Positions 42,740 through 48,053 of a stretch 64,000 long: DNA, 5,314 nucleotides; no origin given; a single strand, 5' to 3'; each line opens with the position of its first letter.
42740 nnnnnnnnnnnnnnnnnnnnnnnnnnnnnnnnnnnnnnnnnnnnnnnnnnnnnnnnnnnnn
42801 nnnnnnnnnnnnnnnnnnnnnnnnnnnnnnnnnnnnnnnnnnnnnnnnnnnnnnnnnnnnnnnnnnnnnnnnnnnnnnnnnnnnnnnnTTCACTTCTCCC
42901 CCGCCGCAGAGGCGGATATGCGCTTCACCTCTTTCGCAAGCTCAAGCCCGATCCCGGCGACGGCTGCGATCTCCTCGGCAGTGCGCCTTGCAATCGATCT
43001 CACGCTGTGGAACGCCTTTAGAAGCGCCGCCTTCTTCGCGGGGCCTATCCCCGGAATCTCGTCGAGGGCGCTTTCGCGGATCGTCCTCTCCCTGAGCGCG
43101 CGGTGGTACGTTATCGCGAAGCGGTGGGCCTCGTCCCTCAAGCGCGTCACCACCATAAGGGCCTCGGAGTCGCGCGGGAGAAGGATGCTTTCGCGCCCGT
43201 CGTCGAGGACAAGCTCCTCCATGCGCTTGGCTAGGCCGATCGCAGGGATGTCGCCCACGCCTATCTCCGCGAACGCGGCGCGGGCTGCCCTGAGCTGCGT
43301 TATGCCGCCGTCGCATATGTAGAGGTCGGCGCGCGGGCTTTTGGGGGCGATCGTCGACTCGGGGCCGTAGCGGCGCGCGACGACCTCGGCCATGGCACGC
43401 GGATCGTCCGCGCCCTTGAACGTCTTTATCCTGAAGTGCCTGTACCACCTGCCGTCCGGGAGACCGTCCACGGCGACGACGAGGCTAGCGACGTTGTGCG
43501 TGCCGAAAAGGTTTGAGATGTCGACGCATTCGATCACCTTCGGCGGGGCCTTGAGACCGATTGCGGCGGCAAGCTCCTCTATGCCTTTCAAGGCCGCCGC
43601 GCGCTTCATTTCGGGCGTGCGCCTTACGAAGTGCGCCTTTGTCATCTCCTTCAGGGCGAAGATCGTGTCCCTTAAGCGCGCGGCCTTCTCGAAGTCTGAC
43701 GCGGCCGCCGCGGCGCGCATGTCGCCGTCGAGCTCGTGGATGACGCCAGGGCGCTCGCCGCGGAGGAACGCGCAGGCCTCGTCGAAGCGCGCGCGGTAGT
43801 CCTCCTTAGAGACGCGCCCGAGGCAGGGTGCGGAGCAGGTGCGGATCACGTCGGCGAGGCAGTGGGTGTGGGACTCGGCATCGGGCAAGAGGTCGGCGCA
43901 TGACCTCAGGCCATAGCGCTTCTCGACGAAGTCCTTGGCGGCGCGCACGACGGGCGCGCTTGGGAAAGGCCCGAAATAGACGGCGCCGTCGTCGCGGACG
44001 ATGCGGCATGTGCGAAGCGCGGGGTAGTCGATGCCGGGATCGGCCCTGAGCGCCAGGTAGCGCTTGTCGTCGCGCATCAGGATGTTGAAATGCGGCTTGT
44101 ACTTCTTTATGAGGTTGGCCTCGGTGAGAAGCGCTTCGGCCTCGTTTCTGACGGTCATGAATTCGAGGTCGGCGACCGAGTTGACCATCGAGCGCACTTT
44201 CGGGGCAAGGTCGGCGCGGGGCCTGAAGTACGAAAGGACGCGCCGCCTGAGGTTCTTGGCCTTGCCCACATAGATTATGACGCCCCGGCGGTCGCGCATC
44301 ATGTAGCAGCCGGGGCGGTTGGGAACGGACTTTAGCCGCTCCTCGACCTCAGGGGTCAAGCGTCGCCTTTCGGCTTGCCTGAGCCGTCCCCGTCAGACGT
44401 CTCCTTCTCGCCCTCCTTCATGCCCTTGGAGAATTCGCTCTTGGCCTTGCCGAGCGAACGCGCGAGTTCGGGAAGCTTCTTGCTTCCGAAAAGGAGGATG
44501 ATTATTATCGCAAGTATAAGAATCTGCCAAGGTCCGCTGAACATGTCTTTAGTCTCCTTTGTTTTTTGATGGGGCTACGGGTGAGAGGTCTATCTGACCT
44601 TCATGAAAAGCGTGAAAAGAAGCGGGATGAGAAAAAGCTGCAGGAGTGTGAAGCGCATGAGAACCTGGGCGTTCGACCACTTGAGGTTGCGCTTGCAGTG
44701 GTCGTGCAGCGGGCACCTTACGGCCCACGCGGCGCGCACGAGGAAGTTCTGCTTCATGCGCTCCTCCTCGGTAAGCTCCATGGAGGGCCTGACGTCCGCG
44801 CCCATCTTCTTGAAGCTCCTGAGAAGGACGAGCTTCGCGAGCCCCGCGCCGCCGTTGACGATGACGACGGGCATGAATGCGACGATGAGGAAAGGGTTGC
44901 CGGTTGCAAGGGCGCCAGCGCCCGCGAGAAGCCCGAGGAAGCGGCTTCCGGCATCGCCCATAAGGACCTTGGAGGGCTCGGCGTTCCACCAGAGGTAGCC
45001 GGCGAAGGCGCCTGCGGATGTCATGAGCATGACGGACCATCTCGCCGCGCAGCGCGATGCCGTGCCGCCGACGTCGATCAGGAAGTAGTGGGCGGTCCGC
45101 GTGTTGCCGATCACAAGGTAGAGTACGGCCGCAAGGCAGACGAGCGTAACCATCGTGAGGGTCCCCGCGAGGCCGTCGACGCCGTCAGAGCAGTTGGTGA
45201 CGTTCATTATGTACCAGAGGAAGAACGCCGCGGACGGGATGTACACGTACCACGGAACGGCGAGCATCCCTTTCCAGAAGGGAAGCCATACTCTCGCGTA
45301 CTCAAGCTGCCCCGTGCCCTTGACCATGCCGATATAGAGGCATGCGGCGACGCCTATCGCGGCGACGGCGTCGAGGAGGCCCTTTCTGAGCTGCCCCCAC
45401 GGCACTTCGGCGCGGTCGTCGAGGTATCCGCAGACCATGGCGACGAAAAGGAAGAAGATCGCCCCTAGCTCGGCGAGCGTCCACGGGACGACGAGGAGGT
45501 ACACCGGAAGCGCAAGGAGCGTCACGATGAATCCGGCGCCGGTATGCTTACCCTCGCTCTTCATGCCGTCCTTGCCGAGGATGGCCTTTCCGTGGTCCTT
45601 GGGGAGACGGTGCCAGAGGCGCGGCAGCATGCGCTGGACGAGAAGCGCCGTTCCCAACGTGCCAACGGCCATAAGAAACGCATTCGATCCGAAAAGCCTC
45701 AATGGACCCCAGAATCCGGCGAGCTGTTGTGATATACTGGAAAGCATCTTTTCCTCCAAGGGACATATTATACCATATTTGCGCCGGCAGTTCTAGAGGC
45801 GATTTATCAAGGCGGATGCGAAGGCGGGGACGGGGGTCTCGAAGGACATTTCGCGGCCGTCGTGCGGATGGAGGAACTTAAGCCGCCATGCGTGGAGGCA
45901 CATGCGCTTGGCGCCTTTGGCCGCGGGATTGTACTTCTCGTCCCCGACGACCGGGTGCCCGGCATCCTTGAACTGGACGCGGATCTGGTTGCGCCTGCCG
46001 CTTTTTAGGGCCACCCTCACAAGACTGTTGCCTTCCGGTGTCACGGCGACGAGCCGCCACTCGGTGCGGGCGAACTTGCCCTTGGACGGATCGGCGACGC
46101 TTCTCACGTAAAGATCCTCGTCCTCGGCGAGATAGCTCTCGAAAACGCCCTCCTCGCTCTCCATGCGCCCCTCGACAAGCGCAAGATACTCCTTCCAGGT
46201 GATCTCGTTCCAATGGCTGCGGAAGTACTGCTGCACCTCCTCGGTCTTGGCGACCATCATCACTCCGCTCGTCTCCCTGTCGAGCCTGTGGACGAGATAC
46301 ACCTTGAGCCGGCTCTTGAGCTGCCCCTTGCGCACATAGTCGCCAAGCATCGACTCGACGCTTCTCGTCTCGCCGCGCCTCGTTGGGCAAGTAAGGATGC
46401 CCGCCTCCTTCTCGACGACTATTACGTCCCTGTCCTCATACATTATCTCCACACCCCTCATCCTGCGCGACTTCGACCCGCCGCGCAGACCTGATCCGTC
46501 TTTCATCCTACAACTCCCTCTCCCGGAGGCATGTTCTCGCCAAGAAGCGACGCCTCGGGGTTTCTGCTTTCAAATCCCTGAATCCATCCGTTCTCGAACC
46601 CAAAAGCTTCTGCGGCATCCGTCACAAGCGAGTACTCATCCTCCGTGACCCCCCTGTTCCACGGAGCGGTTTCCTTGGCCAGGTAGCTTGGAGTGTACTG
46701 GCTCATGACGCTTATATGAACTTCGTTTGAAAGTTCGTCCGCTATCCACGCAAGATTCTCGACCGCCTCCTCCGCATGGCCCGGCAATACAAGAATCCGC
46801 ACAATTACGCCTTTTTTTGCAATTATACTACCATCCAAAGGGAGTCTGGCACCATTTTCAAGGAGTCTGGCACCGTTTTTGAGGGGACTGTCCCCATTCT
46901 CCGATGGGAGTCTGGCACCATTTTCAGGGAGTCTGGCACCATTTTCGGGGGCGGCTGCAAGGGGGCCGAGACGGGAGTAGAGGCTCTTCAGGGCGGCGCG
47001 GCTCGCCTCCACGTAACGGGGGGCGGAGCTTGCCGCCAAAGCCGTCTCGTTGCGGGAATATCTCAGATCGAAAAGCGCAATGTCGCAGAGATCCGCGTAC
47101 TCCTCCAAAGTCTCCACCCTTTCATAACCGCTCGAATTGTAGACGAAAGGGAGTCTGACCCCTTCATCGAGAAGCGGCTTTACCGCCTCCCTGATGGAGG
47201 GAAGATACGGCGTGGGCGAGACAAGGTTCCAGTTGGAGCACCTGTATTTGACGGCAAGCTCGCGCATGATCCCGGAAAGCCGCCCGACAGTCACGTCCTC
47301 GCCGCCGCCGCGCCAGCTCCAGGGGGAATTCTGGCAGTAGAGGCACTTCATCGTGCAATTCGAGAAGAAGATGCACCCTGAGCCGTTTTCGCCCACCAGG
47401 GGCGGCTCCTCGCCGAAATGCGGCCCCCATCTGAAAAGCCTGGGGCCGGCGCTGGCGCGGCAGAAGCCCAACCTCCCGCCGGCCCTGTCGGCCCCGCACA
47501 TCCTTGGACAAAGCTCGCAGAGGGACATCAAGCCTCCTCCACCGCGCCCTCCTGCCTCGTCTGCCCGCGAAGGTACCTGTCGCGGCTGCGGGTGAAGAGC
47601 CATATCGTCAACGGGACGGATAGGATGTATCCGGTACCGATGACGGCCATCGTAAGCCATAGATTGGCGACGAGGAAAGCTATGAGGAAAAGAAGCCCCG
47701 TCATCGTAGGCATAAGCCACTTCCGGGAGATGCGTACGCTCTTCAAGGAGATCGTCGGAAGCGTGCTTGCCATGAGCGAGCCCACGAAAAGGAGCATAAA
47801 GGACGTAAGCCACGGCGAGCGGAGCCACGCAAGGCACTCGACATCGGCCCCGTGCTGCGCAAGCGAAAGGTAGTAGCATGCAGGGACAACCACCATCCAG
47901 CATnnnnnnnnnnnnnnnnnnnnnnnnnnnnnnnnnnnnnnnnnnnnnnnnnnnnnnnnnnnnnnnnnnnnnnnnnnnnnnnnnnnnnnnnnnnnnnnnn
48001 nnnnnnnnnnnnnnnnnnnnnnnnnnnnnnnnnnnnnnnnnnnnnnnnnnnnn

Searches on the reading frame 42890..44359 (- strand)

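Call 35: search_protein_families(library=pfam, proteins=[window:42890-44359:-], max_evalue=0.0001)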
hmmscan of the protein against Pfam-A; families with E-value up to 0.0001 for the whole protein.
window:42890-44359:- (489 aa): 5 families
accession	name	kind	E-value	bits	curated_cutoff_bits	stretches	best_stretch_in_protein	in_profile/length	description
PF08459.17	UvrC_RNaseH_dom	-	6.2e-43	146.8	22.3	1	265-416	2-159/159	UvrC RNAse H endonuclease domain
PF14520.12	HHH_5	-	9.8e-10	39.2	27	1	431-478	3-51/57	Helix-hairpin-helix domain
PF02151.25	UVR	-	2.8e-08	33.7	21.5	1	206-238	3-35/36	UvrB/uvrC motif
PF01541.30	GIY-YIG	-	1.1e-07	32.4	22.6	1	16-90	2-76/78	GIY-YIG catalytic domain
PF12826.13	HHH_2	-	1.2e-05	25.8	27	1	435-480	8-53/64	Helix-hairpin-helix motif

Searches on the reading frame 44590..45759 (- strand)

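Call 35: search_protein_families(library=pfam, proteins=[window:44590-45759:-], max_evalue=0.0001)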
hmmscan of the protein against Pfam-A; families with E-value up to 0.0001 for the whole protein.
window:44590-45759:- (389 aa): 1 family
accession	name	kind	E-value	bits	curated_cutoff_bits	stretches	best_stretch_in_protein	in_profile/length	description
PF00953.26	Glycos_transf_4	-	1.3e-26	93.9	27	1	100-284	4-157/160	Glycosyl transferase family 4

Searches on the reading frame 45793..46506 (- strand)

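Call 36: search_protein_families(library=pfam, proteins=[window:45793-46506:-], max_evalue=0.0001)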
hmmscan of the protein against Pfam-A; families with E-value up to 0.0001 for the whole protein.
window:45793-46506:- (237 aa): 1 family
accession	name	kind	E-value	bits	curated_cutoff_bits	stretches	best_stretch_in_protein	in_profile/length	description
PF00849.27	PseudoU_synth_2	-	7e-25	88.5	26.8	1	27-180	1-151/152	RNA pseudouridylate synthase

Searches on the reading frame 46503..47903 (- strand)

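Call 36: search_protein_families(library=pfam, proteins=[window:46503-47903:-], max_evalue=0.0001)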
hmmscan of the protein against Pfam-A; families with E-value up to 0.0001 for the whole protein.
window:46503-47903:- (466 aa): 1 family
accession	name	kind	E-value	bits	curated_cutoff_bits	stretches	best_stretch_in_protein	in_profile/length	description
PF04055.27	Radical_SAM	-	1.6e-05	25.6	29.5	1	178-284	2-113/166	Radical SAM superfamily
